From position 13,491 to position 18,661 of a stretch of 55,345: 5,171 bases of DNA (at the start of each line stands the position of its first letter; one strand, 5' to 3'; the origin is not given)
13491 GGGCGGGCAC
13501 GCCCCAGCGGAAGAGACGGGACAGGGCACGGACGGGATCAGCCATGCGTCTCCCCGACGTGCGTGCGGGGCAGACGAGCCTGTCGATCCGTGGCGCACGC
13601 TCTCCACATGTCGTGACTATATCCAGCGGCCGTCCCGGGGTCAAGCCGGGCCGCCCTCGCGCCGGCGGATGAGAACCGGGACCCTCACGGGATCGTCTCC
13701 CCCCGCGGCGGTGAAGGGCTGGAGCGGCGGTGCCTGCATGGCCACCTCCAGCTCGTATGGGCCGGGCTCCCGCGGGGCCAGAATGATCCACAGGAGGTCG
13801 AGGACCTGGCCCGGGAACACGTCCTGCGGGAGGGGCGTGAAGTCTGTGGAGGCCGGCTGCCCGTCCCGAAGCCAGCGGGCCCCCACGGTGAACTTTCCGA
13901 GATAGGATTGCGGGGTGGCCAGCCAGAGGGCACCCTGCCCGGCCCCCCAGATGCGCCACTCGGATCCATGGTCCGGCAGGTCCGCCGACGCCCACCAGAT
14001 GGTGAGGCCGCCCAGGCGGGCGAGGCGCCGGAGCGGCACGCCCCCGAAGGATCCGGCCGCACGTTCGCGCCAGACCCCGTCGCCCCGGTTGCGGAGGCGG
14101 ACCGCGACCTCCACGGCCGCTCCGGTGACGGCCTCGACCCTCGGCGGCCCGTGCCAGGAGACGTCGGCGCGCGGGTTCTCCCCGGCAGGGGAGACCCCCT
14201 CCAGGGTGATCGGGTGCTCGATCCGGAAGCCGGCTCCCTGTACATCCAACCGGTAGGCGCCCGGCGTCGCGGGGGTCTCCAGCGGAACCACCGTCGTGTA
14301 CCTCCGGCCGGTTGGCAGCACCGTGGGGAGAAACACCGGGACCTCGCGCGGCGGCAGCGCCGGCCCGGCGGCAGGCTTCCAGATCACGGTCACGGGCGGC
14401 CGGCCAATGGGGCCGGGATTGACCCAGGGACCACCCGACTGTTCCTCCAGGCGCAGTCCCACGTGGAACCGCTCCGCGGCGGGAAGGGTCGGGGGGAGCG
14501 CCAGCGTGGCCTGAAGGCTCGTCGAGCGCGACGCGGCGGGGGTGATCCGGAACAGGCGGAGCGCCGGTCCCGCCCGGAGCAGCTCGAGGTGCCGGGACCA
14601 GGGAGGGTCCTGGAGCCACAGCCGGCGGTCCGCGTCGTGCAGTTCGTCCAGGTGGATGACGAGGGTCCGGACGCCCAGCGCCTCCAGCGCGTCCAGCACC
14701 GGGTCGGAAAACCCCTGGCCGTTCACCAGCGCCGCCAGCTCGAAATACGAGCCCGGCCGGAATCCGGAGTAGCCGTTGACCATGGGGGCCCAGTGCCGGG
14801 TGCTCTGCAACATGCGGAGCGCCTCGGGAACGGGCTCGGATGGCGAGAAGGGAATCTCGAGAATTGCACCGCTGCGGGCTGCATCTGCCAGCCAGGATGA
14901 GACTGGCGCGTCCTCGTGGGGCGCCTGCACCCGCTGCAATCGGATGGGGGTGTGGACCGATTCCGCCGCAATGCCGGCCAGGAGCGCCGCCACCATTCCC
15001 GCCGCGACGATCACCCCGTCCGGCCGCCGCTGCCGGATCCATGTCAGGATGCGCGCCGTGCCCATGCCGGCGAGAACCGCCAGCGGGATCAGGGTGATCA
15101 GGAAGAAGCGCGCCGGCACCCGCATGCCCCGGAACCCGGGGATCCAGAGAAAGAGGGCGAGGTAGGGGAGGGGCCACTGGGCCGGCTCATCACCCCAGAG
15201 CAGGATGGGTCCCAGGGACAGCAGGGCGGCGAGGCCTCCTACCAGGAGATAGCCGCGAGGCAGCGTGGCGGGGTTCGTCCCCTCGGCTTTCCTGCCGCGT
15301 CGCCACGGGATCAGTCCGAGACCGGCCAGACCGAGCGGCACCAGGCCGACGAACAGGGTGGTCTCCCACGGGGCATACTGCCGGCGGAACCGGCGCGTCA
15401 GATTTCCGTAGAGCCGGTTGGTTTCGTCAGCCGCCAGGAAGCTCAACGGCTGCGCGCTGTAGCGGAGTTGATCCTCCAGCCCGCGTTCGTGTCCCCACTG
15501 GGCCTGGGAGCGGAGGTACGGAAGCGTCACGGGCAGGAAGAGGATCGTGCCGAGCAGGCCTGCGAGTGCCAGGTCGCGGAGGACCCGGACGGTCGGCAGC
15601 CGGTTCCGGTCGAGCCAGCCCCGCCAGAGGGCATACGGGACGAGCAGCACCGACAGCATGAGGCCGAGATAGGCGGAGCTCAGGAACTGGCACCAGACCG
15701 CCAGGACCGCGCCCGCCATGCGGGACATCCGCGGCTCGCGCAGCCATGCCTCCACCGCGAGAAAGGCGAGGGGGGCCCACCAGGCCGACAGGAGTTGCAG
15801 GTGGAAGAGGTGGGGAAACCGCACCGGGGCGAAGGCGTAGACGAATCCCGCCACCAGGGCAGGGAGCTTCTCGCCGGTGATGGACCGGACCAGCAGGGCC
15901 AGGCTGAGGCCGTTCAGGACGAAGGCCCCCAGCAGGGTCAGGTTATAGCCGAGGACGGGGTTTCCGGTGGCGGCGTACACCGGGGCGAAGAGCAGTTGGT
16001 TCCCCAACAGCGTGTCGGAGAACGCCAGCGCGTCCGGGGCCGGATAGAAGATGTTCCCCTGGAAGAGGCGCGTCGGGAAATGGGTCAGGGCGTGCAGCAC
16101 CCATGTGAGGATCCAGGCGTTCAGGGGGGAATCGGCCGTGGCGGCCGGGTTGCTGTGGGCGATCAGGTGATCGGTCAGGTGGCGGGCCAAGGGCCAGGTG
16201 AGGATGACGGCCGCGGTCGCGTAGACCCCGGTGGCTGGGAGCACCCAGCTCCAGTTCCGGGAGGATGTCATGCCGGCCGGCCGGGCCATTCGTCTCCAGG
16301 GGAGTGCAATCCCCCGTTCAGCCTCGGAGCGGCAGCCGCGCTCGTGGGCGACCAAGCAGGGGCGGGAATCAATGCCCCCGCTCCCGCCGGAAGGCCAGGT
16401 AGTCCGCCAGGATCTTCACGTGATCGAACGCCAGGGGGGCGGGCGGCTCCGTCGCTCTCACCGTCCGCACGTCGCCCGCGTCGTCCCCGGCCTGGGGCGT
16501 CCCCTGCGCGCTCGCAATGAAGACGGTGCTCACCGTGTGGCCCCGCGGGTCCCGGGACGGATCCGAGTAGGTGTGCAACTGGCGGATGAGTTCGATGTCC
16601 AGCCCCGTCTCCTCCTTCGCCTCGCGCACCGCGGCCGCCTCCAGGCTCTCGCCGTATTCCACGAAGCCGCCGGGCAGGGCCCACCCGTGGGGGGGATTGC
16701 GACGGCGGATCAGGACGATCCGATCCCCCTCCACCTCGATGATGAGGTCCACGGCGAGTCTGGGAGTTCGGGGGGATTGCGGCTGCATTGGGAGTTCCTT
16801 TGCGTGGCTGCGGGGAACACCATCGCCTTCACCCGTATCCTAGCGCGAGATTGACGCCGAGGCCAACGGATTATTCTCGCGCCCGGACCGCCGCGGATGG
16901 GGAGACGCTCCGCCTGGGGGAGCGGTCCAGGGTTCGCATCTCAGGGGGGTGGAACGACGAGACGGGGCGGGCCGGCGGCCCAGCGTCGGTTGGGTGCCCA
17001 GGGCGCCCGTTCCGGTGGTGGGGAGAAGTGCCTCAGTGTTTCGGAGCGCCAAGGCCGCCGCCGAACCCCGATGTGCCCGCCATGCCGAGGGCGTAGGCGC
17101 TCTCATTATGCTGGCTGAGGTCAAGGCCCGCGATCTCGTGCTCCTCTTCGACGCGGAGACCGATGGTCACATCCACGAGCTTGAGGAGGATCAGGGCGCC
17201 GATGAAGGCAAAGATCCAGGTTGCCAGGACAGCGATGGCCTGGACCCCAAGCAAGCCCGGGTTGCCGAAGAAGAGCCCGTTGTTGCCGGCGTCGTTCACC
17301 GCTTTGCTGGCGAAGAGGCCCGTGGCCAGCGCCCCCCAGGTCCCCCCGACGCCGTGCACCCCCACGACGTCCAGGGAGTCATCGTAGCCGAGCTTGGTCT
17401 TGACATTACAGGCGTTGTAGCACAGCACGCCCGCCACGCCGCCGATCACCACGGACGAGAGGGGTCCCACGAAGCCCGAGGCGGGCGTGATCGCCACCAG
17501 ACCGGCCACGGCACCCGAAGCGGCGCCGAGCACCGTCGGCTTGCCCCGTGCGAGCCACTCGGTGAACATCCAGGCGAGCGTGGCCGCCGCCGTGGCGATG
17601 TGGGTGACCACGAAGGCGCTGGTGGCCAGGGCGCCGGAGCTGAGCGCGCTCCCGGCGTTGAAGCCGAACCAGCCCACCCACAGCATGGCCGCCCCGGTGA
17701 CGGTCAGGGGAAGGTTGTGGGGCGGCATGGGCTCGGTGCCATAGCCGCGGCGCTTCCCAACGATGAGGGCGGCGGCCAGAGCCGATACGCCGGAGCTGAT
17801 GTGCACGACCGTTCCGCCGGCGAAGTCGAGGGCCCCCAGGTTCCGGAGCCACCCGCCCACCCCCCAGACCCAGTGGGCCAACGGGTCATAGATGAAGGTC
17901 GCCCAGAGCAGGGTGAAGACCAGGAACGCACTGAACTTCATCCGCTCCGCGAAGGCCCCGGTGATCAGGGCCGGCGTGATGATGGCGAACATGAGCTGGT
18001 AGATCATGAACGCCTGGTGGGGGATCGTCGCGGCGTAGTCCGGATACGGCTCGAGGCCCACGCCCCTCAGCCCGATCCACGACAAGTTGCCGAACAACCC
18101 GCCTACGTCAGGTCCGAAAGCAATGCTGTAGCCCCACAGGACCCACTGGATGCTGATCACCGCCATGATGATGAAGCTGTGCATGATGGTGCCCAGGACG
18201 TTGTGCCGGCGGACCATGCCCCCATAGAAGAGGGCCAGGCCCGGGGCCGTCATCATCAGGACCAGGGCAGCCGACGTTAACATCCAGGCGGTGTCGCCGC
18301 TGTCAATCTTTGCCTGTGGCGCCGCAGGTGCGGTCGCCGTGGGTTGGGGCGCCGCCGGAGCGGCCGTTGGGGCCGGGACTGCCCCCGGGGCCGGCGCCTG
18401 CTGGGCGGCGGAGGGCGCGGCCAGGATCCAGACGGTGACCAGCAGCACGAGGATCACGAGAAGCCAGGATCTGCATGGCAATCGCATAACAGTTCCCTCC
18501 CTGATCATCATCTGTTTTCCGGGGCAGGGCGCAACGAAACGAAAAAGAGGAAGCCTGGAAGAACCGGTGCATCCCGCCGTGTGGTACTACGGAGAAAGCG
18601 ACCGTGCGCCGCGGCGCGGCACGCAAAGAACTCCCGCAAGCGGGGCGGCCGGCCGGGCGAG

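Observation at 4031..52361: Window-wide population of intercistronic 'periodic-arm palindromes': inverted arms built from degenerate 7-, 8- or ~10-nt tandem units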

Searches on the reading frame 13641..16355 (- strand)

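Call 45: search_protein_families(library=pfam, proteins=[window:13641-16355:-])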
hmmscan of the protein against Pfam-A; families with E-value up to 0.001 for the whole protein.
window:13641-16355:- (904 aa): 1 family
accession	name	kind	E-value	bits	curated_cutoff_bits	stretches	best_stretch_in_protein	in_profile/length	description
PF09586.16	YfhO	-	0.00017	20.6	28.5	1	145-286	100-244/835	Bacterial membrane protein YfhO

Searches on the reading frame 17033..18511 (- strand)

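Call 14: search_protein_families(library=pfam, proteins=[window:17033-18511:-])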
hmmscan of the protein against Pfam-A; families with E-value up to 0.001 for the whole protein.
window:17033-18511:- (492 aa): 1 family
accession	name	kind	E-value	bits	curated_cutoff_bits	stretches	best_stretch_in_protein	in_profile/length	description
PF00909.26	Ammonium_transp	-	8.8e-133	443.3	23.2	1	75-473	1-399/399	Ammonium Transporter Family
